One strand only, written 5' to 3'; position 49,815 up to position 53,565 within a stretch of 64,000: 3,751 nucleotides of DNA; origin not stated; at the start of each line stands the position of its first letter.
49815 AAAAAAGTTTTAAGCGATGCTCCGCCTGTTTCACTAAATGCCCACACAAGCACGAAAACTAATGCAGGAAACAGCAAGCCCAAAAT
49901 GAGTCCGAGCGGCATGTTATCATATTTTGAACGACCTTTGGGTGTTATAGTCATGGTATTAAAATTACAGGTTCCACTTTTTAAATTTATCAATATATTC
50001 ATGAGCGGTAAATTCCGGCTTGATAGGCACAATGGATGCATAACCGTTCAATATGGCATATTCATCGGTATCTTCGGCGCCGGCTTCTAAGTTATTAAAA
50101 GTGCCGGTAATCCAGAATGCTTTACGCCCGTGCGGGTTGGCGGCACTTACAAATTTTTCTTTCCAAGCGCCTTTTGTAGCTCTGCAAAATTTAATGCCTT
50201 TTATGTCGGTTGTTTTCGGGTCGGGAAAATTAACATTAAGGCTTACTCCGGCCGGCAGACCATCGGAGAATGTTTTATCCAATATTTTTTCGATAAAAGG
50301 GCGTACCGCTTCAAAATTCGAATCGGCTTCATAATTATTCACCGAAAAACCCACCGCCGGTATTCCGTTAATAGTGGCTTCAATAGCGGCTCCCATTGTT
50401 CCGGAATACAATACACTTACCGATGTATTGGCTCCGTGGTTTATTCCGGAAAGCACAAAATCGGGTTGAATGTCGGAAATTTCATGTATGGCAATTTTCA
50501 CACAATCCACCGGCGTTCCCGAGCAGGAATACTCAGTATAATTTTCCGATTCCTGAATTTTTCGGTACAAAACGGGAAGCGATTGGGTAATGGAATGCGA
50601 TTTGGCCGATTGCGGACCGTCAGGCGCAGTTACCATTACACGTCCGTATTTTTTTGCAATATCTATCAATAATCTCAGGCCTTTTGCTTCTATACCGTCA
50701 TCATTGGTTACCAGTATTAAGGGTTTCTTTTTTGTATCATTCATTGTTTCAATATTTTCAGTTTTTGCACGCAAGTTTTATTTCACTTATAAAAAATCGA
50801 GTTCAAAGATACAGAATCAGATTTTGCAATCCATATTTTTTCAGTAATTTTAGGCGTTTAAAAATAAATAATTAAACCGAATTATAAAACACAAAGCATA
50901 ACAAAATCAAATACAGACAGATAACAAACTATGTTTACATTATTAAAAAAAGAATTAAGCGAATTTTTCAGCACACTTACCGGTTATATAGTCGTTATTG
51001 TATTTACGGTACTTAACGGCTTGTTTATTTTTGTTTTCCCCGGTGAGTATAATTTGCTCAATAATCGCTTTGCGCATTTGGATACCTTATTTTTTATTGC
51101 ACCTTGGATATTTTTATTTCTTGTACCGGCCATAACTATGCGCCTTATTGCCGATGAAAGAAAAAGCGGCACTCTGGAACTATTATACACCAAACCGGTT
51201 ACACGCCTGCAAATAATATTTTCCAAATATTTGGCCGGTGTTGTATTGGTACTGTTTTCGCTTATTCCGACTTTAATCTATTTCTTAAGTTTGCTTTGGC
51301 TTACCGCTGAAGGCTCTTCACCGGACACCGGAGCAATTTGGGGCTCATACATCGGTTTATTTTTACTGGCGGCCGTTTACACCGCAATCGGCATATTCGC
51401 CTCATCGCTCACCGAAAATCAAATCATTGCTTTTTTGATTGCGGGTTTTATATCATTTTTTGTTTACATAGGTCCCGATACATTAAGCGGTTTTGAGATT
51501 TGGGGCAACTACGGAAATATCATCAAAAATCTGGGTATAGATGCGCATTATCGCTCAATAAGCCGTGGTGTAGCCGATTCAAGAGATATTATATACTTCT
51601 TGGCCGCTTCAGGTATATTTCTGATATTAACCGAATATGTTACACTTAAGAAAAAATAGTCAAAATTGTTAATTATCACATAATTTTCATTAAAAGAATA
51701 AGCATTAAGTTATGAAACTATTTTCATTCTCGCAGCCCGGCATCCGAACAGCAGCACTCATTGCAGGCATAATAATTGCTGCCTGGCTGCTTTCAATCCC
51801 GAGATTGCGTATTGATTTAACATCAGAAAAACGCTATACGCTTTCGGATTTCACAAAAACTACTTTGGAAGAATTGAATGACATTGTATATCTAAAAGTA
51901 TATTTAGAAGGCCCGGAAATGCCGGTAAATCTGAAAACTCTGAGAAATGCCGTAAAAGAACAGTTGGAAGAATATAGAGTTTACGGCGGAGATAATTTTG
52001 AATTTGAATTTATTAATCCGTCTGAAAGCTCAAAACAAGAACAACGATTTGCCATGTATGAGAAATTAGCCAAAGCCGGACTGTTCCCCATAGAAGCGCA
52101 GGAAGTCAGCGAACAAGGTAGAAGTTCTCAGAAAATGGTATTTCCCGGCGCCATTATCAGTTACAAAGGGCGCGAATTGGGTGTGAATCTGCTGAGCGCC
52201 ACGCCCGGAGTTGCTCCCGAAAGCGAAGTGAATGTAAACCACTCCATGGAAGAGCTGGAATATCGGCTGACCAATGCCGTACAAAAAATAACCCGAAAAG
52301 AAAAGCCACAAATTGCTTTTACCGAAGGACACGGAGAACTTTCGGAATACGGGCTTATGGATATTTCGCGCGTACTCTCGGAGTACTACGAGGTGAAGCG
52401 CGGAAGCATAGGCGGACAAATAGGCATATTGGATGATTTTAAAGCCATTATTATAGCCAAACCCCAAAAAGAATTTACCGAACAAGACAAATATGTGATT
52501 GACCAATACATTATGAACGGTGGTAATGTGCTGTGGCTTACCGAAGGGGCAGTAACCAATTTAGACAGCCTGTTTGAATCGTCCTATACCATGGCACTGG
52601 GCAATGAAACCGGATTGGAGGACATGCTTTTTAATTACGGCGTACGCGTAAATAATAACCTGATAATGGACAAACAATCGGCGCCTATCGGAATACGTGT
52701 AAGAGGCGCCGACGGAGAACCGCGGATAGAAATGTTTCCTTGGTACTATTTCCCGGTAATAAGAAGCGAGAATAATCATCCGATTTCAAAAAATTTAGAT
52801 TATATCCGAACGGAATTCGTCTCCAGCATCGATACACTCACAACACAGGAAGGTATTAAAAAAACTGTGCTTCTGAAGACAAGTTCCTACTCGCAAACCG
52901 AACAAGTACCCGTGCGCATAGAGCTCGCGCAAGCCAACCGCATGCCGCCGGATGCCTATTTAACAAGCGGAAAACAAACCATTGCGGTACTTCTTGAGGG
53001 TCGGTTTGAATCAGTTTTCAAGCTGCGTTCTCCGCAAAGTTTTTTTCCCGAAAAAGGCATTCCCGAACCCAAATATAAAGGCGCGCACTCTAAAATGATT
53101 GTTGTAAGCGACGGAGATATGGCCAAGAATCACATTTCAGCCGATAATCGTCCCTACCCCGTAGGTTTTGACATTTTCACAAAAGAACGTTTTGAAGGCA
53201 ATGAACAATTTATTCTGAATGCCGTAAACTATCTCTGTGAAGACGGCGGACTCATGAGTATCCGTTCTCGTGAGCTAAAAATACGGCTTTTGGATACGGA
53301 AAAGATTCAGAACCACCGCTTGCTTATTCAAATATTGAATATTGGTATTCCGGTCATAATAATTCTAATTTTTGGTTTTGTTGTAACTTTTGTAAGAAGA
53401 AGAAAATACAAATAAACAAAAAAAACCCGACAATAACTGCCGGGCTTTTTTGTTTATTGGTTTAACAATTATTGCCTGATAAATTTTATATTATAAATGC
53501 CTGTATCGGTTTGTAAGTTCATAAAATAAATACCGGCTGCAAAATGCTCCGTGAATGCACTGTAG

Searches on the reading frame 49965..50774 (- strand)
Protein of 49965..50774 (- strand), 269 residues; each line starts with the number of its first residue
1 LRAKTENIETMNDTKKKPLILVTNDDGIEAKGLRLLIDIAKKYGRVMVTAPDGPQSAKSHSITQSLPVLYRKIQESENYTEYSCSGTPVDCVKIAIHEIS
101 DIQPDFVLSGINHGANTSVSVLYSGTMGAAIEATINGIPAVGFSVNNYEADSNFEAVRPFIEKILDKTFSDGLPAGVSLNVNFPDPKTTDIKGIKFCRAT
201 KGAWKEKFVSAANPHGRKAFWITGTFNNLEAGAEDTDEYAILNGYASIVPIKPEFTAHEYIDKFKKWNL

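Call 17: search_protein_families(library=pfam, proteins=[window:49965-50774:-], max_evalue=0.00001)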
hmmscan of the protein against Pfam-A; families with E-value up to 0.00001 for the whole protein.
window:49965-50774:- (269 aa): 1 family
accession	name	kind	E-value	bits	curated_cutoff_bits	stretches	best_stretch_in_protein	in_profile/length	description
PF01975.23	SurE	-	7.7e-61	205.6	22.1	1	20-205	1-188/189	Survival protein SurE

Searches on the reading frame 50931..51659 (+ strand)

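Call 17: search_protein_families(library=pfam, proteins=[window:50931-51659:+], max_evalue=0.00001)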
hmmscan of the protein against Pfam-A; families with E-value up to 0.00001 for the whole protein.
window:50931-51659:+ (242 aa): 5 families
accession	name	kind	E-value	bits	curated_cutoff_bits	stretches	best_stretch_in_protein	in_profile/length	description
PF12679.13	ABC2_membrane_2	-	2.3e-15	57.1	27.2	1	3-186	2-203/283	ABC-2 family transporter protein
PF12698.13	ABC2_membrane_3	-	3.9e-13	49.7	31.6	1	52-178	163-284/347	ABC-2 family transporter protein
PF12730.13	ABC2_membrane_4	-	6.6e-10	39.7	27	1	20-177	20-178/179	ABC-2 family transporter protein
PF13346.12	ABC2_membrane_5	-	7.3e-08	32.6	25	1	56-179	38-161/205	ABC-2 family transporter protein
PF01061.29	ABC2_membrane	-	1.1e-06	28.8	26.9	1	2-178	4-173/211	ABC-2 type transporter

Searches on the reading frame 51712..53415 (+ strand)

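Call 17: search_protein_families(library=pfam, proteins=[window:51712-53415:+], max_evalue=0.00001)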
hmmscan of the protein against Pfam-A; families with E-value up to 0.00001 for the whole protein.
window:51712-53415:+ (567 aa): 2 families
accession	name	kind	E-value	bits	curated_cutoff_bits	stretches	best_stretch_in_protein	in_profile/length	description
PF09822.16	ABC_transp_aux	-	1.5e-79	267.7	34.7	1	198-504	1-288/288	ABC-type uncharacterized transport system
PF23357.1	DUF7088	-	5e-26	91.4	27.8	1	39-150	2-105/105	Domain of unknown function (DUF7088)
